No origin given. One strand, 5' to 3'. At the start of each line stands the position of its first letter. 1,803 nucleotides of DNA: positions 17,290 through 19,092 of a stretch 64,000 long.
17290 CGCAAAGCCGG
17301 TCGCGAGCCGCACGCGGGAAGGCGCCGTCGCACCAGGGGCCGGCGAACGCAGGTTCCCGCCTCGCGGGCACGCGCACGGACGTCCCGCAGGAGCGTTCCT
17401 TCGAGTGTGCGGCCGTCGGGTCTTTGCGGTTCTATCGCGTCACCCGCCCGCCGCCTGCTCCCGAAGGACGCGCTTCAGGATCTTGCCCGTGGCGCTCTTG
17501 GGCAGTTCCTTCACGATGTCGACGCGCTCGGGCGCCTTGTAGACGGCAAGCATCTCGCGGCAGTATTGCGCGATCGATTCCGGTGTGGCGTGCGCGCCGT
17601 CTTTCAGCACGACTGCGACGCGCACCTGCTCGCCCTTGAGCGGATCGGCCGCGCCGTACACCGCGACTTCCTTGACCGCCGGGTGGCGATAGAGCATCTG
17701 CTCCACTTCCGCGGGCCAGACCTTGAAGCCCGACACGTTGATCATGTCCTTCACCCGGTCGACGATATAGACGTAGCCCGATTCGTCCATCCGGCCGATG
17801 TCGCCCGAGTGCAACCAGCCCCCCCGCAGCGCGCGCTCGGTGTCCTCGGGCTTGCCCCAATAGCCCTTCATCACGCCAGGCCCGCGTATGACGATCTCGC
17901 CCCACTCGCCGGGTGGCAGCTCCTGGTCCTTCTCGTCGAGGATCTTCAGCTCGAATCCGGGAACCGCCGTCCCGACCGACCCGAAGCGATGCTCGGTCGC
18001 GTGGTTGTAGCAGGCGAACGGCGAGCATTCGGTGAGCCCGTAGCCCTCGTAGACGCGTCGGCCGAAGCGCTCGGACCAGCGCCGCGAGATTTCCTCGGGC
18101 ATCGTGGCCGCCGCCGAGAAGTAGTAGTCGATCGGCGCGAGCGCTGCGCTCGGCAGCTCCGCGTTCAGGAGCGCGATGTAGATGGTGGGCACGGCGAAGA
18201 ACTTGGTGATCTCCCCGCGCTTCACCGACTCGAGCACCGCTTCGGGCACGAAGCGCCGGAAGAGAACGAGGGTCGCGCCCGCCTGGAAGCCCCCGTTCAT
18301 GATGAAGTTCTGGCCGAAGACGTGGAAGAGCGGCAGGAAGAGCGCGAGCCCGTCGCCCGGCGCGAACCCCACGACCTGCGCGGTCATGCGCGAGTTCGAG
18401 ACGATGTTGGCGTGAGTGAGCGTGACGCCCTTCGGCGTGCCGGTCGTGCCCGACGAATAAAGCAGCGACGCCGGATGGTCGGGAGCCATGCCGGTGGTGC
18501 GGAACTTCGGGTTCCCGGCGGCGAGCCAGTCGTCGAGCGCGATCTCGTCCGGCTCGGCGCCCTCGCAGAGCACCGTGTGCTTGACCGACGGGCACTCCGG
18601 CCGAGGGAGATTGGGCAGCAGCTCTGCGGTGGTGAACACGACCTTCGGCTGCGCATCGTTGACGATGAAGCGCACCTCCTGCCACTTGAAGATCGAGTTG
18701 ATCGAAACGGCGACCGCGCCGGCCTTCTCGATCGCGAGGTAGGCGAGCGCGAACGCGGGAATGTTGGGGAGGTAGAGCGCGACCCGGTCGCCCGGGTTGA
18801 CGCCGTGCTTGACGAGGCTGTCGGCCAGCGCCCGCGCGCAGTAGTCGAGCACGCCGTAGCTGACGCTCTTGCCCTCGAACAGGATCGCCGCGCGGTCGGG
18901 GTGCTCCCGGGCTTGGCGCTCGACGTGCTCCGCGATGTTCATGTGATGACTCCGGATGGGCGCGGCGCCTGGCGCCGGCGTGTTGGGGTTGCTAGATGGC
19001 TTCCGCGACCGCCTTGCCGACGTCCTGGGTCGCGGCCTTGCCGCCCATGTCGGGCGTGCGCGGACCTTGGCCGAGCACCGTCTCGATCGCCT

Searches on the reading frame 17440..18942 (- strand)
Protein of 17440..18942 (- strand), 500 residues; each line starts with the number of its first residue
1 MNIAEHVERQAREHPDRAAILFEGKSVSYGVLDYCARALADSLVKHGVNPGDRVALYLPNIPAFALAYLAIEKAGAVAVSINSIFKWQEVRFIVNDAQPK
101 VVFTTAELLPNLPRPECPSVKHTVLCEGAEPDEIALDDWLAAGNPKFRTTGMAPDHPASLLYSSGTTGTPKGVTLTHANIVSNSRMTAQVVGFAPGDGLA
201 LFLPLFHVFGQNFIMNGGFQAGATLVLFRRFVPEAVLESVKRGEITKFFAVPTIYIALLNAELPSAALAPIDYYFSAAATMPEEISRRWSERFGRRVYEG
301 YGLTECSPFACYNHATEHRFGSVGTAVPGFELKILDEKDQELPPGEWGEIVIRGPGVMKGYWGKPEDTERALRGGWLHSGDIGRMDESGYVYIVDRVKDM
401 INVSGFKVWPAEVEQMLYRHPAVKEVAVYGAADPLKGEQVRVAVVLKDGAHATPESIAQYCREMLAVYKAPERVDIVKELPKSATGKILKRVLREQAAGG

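Call 24: find_encoding_contigs(protein=window:17440-18942:-, flank=10000, max_places=10)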
Protein window:17440-18942:- (500 aa): 6 contigs read that carry it; 6 places shown.
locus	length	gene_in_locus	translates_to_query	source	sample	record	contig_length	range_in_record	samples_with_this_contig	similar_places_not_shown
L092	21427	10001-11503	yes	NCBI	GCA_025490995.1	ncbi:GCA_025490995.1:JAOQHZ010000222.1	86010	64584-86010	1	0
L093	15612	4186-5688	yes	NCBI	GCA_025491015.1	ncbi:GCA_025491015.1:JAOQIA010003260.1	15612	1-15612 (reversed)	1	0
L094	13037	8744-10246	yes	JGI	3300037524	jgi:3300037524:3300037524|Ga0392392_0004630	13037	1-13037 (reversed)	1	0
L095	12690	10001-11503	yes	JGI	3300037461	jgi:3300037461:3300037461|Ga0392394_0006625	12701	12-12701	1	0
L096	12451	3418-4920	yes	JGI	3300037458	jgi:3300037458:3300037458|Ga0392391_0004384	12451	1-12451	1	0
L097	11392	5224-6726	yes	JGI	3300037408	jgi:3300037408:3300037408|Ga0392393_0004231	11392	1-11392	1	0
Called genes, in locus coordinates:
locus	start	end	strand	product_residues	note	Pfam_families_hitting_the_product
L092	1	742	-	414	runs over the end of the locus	PF00850:Hist_deacetyl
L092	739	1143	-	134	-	-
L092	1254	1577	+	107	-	-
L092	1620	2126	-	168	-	PF04536:TPM_phosphatase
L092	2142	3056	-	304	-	-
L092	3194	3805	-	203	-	PF04011:LemA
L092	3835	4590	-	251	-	PF03167:UDG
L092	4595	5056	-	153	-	PF13302:Acetyltransf_3 (weak), PF00583:Acetyltransf_1, PF13673:Acetyltransf_10, PF13508:Acetyltransf_7, PF08445:FR47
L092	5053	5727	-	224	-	PF00814:TsaD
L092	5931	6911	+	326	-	PF03401:TctC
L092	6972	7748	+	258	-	PF00106:adh_short, PF08659:KR, PF23441:SDR (weak), PF01370:Epimerase (faint), PF13561:adh_short_C2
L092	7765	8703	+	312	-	PF05853:BKACE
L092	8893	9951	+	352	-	PF00180:Iso_dh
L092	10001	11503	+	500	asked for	PF00501:AMP-binding, PF13193:AMP-binding_C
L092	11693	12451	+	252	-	PF01925:TauE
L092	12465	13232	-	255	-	PF14256:YwiC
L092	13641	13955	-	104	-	-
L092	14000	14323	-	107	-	-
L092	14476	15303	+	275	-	PF00072:Response_reg, PF00486:Trans_reg_C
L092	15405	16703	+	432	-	PF16524:RisS_PPD, PF00672:HAMP, PF26769:HAMP_PhoQ (weak), PF00512:HisKA, PF02518:HATPase_c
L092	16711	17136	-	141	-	PF02834:LigT_PEase, PF13563:2_5_RNA_ligase2, PF02834:LigT_PEase (weak)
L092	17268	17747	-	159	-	PF02542:YgbB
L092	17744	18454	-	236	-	PF01128:IspD, PF12804:NTP_transf_3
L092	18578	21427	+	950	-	?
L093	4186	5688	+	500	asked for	PF00501:AMP-binding, PF13193:AMP-binding_C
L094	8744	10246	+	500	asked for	PF00501:AMP-binding, PF13193:AMP-binding_C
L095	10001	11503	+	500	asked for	PF00501:AMP-binding, PF13193:AMP-binding_C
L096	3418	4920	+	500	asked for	PF00501:AMP-binding, PF13193:AMP-binding_C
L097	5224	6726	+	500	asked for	PF00501:AMP-binding, PF13193:AMP-binding_C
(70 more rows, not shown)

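Call 38: search_protein_families(library=pfam, proteins=[L092:18578-21427:+], max_evalue=0.00001)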
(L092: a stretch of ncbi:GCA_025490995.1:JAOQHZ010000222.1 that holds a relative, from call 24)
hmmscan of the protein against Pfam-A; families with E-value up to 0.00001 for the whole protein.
L092:18578-21427:+ (950 aa): 6 families
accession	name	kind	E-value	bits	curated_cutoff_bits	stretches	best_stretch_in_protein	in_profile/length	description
PF00270.35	DEAD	-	4.1e-25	88.9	26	1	598-759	1-164/167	DEAD/DEAH box helicase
PF17757.6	UvrB_inter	-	2.8e-21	75.9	22.9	1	127-213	4-91/91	UvrB interaction domain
PF00271.37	Helicase_C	-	4.2e-19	69.3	23.5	1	799-902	10-109/110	Helicase conserved C-terminal domain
PF02559.22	CarD_TRCF_RID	-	6.8e-19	68.1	23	1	473-528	1-56/57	CarD-like/TRCF RID domain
PF21132.2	MFD_D3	-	1.8e-18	66.7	21.8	1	370-444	1-73/73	MFD, D3 domain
PF04851.21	ResIII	-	2.1e-09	38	22.5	1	597-754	4-162/164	Type III restriction enzyme, res subunit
